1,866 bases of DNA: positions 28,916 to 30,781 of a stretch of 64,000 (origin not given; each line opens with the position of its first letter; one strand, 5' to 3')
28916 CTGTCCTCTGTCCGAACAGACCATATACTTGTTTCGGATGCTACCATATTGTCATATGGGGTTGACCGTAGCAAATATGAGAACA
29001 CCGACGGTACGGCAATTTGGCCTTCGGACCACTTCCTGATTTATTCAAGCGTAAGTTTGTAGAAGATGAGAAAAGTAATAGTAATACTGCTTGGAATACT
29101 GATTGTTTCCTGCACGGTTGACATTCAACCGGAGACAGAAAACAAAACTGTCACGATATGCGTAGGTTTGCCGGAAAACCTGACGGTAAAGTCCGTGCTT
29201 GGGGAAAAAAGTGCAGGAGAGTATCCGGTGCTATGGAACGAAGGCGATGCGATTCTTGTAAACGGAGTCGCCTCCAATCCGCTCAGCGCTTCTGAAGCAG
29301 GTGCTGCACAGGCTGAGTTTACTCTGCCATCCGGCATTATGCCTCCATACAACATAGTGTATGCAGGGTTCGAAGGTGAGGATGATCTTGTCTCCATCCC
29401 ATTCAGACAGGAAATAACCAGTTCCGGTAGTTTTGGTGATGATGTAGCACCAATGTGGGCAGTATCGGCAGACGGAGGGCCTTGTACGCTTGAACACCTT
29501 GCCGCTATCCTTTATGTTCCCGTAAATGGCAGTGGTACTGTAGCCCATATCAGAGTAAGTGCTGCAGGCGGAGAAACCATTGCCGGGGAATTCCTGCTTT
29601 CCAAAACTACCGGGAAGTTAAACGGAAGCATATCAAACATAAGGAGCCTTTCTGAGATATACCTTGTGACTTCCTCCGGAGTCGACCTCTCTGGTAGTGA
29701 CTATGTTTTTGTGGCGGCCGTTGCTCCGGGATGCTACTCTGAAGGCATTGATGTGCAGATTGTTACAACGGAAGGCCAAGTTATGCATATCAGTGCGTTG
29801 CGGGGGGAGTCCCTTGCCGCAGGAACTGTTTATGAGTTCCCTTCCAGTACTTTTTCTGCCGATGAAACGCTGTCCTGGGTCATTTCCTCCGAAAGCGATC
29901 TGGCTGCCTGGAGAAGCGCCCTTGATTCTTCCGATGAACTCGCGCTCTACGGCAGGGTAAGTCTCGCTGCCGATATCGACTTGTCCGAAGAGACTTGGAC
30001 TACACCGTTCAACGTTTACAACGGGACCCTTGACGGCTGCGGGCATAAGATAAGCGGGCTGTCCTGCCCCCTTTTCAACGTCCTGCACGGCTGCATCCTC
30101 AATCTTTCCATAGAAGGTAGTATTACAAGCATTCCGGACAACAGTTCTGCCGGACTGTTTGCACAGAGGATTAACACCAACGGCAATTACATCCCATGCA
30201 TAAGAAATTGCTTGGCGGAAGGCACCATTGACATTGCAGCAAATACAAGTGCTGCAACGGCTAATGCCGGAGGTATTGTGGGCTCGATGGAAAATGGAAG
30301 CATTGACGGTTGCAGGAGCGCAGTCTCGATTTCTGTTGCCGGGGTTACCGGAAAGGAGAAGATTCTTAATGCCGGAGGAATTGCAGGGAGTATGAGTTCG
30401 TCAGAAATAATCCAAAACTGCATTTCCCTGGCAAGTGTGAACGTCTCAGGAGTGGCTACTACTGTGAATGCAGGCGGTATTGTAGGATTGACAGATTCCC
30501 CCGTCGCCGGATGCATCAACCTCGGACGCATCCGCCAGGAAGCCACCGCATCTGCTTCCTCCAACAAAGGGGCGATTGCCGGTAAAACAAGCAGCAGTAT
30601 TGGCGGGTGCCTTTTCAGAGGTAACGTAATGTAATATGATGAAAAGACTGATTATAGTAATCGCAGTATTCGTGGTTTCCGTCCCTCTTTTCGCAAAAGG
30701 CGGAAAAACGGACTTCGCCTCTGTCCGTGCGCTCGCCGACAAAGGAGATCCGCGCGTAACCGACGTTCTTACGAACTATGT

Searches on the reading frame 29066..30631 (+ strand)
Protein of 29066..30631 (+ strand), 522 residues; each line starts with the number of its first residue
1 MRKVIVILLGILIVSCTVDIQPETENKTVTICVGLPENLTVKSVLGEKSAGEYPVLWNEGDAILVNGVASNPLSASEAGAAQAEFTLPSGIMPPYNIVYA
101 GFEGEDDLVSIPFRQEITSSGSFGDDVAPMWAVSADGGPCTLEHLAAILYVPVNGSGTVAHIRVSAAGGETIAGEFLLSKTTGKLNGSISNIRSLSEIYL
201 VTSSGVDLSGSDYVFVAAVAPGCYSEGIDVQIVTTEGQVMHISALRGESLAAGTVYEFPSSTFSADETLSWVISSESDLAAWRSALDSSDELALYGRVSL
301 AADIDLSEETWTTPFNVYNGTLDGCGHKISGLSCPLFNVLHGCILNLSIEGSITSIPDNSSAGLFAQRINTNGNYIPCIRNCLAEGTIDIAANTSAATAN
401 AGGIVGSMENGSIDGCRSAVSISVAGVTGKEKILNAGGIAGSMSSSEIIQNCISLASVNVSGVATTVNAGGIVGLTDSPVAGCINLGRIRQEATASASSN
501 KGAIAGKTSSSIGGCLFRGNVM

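Call 6: search_protein_families(library=pfam, proteins=[window:29066-30631:+], max_evalue=0.001)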
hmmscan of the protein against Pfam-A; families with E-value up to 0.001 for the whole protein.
window:29066-30631:+ (522 aa): 0 families

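Call 17: search_protein_families(library=ncbifam, proteins=[window:29066-30631:+], max_evalue=0.01)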
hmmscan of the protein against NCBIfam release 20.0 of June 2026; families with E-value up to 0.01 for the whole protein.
window:29066-30631:+ (522 aa): 0 families

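Call 59: search_protein_families(library=pfam, proteins=[window:29066-30631:+], max_evalue=5)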
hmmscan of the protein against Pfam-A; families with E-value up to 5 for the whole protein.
window:29066-30631:+ (522 aa): 1 family
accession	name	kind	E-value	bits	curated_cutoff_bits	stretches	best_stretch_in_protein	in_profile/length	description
PF06717.16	DUF1202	-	0.26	11.1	27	1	274-331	41-99/307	Protein of unknown function (DUF1202)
